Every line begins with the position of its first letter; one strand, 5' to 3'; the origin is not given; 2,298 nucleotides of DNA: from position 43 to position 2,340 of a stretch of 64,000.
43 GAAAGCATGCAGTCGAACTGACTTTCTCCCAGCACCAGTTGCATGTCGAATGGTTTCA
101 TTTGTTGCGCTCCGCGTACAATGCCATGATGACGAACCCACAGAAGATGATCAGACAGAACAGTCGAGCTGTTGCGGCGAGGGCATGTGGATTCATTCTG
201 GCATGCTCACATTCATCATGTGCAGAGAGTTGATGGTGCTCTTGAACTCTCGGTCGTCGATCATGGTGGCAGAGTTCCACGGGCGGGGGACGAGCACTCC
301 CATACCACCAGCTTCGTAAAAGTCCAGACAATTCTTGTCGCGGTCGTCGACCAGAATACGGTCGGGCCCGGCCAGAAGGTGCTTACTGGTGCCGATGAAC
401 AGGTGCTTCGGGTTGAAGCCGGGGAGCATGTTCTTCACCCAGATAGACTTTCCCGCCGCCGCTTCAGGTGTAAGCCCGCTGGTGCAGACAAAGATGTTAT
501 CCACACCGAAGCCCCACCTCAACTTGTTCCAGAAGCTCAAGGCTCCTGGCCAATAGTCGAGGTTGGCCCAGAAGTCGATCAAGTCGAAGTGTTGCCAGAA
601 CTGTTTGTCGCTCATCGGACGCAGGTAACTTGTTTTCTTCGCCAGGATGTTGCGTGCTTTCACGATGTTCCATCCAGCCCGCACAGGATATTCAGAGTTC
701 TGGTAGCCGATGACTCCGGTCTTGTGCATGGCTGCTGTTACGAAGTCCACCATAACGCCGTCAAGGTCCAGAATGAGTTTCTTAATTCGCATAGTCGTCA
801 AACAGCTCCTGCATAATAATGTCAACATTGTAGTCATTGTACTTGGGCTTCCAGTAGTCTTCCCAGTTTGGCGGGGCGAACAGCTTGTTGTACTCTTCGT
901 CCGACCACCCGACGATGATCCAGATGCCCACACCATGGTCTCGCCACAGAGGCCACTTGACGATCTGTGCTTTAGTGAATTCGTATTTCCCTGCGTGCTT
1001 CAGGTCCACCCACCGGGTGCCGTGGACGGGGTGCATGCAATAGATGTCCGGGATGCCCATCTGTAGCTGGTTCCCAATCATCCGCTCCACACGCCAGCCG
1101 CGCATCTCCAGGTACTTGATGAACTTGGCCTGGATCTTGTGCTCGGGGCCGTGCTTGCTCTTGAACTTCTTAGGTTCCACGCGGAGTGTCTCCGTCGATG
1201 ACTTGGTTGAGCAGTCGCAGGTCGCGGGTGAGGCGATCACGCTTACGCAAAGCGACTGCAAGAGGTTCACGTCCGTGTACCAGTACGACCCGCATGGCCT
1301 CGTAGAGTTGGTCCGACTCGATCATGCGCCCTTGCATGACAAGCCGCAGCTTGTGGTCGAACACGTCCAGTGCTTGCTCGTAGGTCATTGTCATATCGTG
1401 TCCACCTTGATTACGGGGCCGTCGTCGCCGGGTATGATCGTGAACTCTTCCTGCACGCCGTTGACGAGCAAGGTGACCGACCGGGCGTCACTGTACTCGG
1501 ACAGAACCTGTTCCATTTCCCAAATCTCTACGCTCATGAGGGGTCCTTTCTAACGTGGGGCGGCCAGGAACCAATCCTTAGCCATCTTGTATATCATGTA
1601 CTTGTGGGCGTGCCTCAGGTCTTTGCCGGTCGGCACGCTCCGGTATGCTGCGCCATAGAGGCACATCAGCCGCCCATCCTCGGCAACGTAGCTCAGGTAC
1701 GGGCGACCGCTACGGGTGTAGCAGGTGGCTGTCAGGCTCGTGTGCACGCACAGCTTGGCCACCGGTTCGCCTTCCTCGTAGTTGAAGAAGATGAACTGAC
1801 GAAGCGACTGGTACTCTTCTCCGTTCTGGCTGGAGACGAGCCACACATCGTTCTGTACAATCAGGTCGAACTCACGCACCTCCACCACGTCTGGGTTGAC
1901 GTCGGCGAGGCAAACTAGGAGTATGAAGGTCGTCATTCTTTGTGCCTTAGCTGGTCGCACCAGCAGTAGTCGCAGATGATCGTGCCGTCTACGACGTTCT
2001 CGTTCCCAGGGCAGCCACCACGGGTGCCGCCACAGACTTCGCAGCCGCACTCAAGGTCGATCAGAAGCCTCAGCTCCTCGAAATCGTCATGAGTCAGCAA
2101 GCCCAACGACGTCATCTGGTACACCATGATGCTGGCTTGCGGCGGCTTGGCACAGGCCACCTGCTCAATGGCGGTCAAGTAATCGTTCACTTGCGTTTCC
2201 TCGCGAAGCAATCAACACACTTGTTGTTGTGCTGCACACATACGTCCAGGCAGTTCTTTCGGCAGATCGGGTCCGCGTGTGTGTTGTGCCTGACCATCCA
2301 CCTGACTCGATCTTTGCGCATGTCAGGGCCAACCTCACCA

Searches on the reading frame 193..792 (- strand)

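Call 32: search_protein_families(library=pfam, proteins=[window:193-792:-], max_evalue=0.001)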
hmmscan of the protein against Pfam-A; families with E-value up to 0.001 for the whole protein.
window:193-792:- (199 aa): 1 family
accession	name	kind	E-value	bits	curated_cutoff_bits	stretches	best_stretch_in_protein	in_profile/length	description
PF06941.18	NT5C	-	8.5e-08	32.7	24.8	1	6-174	4-156/180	5' nucleotidase, deoxy (Pyrimidine), cytosolic type C protein (NT5C)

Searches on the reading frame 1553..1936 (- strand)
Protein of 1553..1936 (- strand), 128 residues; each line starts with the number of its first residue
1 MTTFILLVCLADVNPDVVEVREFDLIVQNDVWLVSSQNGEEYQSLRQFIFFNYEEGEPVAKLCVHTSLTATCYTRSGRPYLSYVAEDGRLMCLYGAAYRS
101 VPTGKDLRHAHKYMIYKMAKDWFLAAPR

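Call 6: search_protein_families(library=pfam, proteins=[window:1553-1936:-], max_evalue=1)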
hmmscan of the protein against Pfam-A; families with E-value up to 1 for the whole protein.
window:1553-1936:- (128 aa): 0 families

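Call 7: search_protein_families(library=ncbifam, proteins=[window:1553-1936:-], max_evalue=1)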
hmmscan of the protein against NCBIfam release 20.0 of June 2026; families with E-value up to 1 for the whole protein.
window:1553-1936:- (128 aa): 0 families

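Call 8: search_protein_families(library=phrogs, proteins=[window:1553-1936:-], max_evalue=0.1)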
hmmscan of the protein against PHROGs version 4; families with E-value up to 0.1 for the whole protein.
window:1553-1936:- (128 aa): 0 families

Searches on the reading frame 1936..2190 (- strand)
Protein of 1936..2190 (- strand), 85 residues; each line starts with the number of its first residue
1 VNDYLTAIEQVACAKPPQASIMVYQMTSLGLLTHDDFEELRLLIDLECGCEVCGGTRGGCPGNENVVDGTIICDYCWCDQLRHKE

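Call 6: search_protein_families(library=pfam, proteins=[window:1936-2190:-], max_evalue=1)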
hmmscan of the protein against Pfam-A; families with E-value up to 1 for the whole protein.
window:1936-2190:- (85 aa): 0 families

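Call 7: search_protein_families(library=ncbifam, proteins=[window:1936-2190:-], max_evalue=1)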
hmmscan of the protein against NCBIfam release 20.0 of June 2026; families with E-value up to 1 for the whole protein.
window:1936-2190:- (85 aa): 0 families

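Call 8: search_protein_families(library=phrogs, proteins=[window:1936-2190:-], max_evalue=0.1)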
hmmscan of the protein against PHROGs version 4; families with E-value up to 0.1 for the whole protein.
window:1936-2190:- (85 aa): 1 family
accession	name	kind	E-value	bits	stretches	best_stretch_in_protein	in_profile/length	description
phrog_13824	-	unknown function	2.9e-10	41.6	1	49-82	99-132/136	-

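Call 23: find_homologous_proteins(query=window:1936-2190:-, max_evalue=0.01)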
Query window:1936-2190:- (85 aa): 2 proteins with E <= 0.01 among 2 candidates.
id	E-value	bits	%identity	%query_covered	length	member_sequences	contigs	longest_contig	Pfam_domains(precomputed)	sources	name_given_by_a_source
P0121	6.9e-54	197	100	100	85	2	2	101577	-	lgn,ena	-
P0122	2.9e-29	119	74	86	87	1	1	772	-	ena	-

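Call 37: search_dna_similar(query=window:1936-2190:-, collection=phages, mode=protein, max_evalue=1, max_rows=30)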
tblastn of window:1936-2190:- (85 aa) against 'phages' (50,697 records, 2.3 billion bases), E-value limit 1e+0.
Records with a match: 38; places in all: 38; records where one place covers at least 80% of the query: 0.
Best place of each record, by identity: 60-80% 28; <60% 10.
By first word of the organism name: Caulobacter 30; Brevundimonas 7; uncultured 1.
By host as written in the record: Caulobacter vibrioides CB15 11; Caulobacter vibrioides 6; Caulobacter crescentus 6; Caulobacter crescentus NA1000 6; Brevundimonas pondensis LVF1 6; Caulobacter crescentus CB15 1; - 1; Brevundimonas pondensis EIF1 1.
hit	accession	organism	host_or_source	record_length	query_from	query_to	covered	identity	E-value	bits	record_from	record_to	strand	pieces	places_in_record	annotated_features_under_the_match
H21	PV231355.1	Caulobacter phage RBC11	Caulobacter vibrioides CB15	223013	49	79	36%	74.2%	8e-11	61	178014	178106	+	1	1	hypothetical protein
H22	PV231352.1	Caulobacter phage RBC63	Caulobacter vibrioides CB15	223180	49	79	36%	74.2%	8e-11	61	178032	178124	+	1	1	hypothetical protein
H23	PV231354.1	Caulobacter phage RBC8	Caulobacter vibrioides CB15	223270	49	79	36%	74.2%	8e-11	61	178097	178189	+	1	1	hypothetical protein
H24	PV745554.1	Caulobacter phage BL64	Caulobacter vibrioides CB15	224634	49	79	36%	74.2%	8e-11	61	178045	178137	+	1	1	hypothetical protein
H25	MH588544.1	Caulobacter phage CcrBL10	Caulobacter vibrioides CB15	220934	49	79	36%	74.2%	2e-9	58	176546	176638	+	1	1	hypothetical protein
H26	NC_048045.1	Caulobacter phage CcrBL10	Caulobacter vibrioides CB15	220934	49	79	36%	74.2%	2e-9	58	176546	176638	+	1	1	hypothetical protein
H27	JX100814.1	Caulobacter phage CcrRogue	Caulobacter vibrioides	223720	49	79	36%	74.2%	2e-9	58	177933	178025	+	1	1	hypothetical protein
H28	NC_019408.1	Caulobacter phage CcrRogue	Caulobacter vibrioides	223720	49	79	36%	74.2%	2e-9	58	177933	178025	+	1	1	hypothetical protein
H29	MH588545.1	Caulobacter phage CcrPW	Caulobacter vibrioides CB15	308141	17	76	71%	38.3%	1e-6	49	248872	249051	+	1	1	hypothetical protein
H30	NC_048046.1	Caulobacter phage CcrPW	Caulobacter vibrioides CB15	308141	17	76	71%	38.3%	1e-6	49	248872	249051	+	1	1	hypothetical protein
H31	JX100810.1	Caulobacter phage CcrColossus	Caulobacter crescentus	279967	30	76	55%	44.7%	2e-6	49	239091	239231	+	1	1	hypothetical protein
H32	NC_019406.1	Caulobacter phage CcrColossus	Caulobacter crescentus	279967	30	76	55%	44.7%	2e-6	49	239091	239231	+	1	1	hypothetical protein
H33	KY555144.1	Caulobacter phage Ccr5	Caulobacter crescentus NA1000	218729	50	81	38%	65.6%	8e-7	50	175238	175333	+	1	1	hypothetical protein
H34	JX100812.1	Caulobacter virus Magneto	Caulobacter crescentus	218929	50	81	38%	65.6%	9e-7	50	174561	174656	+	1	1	hypothetical protein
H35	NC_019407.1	Caulobacter virus Magneto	Caulobacter crescentus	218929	50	81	38%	65.6%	9e-7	50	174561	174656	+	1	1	hypothetical protein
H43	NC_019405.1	Caulobacter phage phiCbK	Caulobacter vibrioides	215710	50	81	38%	65.6%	9e-7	50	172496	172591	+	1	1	hypothetical protein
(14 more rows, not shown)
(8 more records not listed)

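Call 38: find_related_loci(query=window:1936-2190:-, collection=viral_contigs, flank=4000)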
Query window:1936-2190:- (85 aa) in viral_contigs; peptide patterns used: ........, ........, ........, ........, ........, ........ (x = any residue, [..] = any of these).
9 stretches matched a pattern, but none encodes a relative of the query by tblastn (E <= 1e-3).

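Call 39: get_annotated_region(hit=H43, flank=4000)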
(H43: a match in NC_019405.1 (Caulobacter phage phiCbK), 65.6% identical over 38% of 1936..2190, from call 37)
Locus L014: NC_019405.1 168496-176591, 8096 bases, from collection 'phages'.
description: Caulobacter phage phiCbK, complete genome.
organism: Caulobacter phage phiCbK (NCBI taxid 2927985)
taxonomy: Viruses; Duplodnaviria; Heunggongvirae; Uroviricota; Caudoviricetes; Dolichocephalovirinae; Shapirovirus; Shapirovirus cbk
host: Caulobacter vibrioides; source: -; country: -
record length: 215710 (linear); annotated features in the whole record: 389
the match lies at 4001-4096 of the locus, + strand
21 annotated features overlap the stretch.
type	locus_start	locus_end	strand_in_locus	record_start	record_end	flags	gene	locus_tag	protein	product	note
CDS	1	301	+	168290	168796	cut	-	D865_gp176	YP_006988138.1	hypothetical protein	-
CDS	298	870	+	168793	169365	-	-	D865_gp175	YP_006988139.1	hypothetical protein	-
CDS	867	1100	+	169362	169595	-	-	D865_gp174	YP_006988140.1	hypothetical protein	-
CDS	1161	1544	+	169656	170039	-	-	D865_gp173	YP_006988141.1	hypothetical protein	-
CDS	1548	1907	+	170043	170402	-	-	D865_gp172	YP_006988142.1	hypothetical protein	-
CDS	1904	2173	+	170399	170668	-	-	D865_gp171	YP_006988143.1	hypothetical protein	-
CDS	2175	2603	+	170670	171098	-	-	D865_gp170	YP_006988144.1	hypothetical protein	-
CDS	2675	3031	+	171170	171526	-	-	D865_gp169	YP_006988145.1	hypothetical protein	-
CDS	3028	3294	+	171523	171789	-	-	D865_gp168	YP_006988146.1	hypothetical protein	-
CDS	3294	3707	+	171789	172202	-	-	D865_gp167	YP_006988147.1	hypothetical protein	-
CDS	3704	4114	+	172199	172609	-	-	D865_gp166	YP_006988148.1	hypothetical protein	-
CDS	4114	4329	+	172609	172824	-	-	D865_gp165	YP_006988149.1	hypothetical protein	-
CDS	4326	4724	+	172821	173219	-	-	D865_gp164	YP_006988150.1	hypothetical protein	-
CDS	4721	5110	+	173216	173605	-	-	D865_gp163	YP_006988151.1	nucleoside 2-deoxyribosyltransferase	-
CDS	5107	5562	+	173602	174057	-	-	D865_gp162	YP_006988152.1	hypothetical protein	-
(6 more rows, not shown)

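Call 40: get_annotated_region(hit=H30, flank=4000)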
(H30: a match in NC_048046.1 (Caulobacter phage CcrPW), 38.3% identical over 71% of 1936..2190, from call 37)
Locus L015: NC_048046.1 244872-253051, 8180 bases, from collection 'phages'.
description: Caulobacter phage CcrPW, complete genome.
organism: Caulobacter phage CcrPW (NCBI taxid 2283271)
taxonomy: Viruses; Duplodnaviria; Heunggongvirae; Uroviricota; Caudoviricetes; Dolichocephalovirinae; Colossusvirus; Colossusvirus PW
host: Caulobacter vibrioides CB15; source: -; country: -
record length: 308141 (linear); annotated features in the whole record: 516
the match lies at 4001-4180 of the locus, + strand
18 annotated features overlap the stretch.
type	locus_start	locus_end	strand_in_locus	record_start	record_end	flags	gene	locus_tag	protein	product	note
CDS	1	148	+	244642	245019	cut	-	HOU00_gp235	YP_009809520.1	hypothetical protein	-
CDS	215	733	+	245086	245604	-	-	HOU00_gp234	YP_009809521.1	hypothetical protein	-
CDS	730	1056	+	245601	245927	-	-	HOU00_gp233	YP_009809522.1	hypothetical protein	-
CDS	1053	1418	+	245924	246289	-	-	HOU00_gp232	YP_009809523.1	hypothetical protein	-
CDS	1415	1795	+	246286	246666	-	-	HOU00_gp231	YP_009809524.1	hypothetical protein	-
CDS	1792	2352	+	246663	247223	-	-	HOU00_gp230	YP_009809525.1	hypothetical protein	-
CDS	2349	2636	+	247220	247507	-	-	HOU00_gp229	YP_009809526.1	hypothetical protein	-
CDS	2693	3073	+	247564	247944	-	-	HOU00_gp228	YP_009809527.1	hypothetical protein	-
CDS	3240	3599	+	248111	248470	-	-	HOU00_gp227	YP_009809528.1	hypothetical protein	-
CDS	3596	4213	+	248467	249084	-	-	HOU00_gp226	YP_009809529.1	hypothetical protein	-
CDS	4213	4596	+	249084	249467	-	-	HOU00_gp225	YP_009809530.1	hypothetical protein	-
CDS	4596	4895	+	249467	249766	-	-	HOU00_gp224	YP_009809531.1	hypothetical protein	-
CDS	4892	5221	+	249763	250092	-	-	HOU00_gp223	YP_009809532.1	hypothetical protein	-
CDS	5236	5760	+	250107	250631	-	-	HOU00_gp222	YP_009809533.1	hypothetical protein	-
CDS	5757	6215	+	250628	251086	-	-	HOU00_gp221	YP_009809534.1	hypothetical protein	-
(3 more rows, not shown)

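Call 44: search_protein_families(library=pfam, proteins=[L014:3704-4111:+, L015:3596-4210:+], max_evalue=0.1)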
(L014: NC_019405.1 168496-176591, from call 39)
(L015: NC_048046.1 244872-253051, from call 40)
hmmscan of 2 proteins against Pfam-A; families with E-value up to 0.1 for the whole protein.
L014:3704-4111:+ (136 aa): 0 families

L015:3596-4210:+ (205 aa): 1 family
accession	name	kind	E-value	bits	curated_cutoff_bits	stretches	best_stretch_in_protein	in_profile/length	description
PF19698.5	DUF6197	-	6.5e-11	42.9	24.6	1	64-161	5-107/111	Family of unknown function (DUF6197)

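Call 76: find_homologous_proteins(query=A4, max_evalue=0.001)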
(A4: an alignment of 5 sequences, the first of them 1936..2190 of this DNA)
Query A4 (5 sequences) (85 aa, profile of the alignment): 325 proteins with E <= 0.001 among 5822 candidates; the best 120 are listed.
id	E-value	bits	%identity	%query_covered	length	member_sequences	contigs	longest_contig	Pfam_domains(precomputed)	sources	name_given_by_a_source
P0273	1.7e-43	166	66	38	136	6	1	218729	-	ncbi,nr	ncbi:hypothetical protein Ccr5_gp253 [Caulobacter phage Ccr5]|nr:hypothetical protein Ccr5_gp253 [Ca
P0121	8.8e-36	141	100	100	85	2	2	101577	-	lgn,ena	-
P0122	2.2e-35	140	74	86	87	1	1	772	-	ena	-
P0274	4.8e-34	135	45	55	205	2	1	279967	PF19698.6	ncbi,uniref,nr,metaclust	ncbi:hypothetical protein CcrColossus_gp352 [Caulobacter phage CcrColossus]|uniref:Uncharacterized p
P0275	8.4e-29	118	34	81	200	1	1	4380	PF19698.6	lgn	-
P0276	5.2e-28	116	45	87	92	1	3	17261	-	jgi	jgi:hypothetical protein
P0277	1.0e-27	115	45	49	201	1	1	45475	PF19698.6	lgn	-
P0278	3.6e-27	113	45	49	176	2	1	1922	PF19698.6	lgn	-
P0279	3.1e-22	97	53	89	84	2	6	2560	-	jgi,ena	jgi:hypothetical protein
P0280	3.0e-21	94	48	84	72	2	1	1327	-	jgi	jgi:hypothetical protein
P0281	5.9e-21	93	48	84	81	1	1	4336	-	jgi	jgi:hypothetical protein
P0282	1.3e-18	85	49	74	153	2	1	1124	-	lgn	-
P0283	8.4e-17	80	45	71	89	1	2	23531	-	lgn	-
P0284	2.5e-16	78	54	81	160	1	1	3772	-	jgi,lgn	jgi:hypothetical protein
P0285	3.3e-16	78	74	36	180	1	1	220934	-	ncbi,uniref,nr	ncbi:hypothetical protein HOT99_gp166 [Caulobacter phage CcrBL10]|uniref:Uncharacterized protein n=1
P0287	1.2e-15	76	39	100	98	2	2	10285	-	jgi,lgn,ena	-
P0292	5.6e-14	71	58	42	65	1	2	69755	-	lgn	-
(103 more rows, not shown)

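Call 78: find_encoding_contigs(protein=P0283, flank=5000, max_places=1)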
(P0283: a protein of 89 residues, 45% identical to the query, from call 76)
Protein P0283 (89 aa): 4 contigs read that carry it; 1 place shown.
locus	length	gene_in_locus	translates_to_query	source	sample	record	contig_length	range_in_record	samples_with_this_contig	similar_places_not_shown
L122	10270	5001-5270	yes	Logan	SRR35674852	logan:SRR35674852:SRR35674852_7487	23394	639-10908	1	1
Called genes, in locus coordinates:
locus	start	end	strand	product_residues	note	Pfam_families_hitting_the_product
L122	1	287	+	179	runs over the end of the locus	-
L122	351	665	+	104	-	-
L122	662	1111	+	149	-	-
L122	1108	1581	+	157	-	-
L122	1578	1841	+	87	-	-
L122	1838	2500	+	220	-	-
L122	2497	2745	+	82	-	-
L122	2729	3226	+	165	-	-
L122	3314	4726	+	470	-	-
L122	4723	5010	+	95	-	-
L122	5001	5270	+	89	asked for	-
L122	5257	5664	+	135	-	-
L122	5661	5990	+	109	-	-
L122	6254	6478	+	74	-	-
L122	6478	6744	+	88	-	-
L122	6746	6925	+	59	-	-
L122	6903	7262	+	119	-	-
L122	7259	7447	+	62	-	-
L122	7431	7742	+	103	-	-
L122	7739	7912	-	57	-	-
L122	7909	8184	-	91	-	-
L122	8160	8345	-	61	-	-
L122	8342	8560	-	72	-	-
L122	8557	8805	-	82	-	-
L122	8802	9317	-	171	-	PF03819:MazG (faint)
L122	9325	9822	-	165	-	-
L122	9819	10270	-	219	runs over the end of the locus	PF02511:Thy1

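Call 79: find_encoding_contigs(protein=P0287, flank=5000, max_places=1)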
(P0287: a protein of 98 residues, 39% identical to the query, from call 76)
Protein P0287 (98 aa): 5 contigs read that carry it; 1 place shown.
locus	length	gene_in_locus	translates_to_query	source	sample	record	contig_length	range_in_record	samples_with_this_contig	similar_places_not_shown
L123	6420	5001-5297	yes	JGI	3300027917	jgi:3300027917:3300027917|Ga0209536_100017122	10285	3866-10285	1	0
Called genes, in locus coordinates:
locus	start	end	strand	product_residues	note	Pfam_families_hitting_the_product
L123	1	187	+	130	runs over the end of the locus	-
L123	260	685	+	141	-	-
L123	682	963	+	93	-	-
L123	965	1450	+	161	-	-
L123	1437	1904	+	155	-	-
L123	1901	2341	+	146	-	-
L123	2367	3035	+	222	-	-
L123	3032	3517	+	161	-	-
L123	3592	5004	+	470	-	-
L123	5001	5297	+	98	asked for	-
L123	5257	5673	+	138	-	-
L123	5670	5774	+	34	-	-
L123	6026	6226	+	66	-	-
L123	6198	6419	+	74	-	?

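Call 80: find_encoding_contigs(protein=P0292, flank=5000, max_places=1)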
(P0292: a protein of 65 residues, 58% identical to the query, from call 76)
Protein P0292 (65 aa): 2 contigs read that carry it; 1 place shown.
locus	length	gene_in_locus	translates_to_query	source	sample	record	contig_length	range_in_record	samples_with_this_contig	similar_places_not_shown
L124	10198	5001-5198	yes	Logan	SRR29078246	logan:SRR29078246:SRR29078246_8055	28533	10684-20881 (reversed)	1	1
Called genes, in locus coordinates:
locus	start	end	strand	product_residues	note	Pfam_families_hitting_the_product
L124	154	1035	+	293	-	PF07120:DUF1376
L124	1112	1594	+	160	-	-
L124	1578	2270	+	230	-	-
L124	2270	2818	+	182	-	-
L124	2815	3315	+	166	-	-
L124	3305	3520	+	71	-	-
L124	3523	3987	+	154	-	-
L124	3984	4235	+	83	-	-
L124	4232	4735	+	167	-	-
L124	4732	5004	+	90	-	-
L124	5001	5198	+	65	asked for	-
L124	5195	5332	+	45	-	-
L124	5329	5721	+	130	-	PF07102:YbcO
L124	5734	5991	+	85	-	PF07411:DUF1508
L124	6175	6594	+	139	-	-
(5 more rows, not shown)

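Call 87: predict_structure(alignment_id=A6)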
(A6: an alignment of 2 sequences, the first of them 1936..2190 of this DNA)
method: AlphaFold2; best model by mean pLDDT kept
length: 85 residues; sequences in the alignment: 2
mean_pLDDT: 51.2   pTM: 0.40
mean pLDDT of the five models: 51.2, 50.5, 50.0, 47.6, 37.2
residues with pLDDT >= 90: 0; 70-90: 5; 50-70: 33; < 50: 47
segments of 3 or more residues with pLDDT < 50: 1-5, 13-15, 48-85
pLDDT, mean of each block of 10 residues (from residue 1): 52 54 66 70 57 40 39 40 36
secondary structure, 60 per line:
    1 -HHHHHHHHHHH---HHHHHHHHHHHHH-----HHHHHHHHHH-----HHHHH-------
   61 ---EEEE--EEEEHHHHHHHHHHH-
elements in order: H2-12 H16-28 H34-43 H49-53 E64-67 E70-73 H74-84
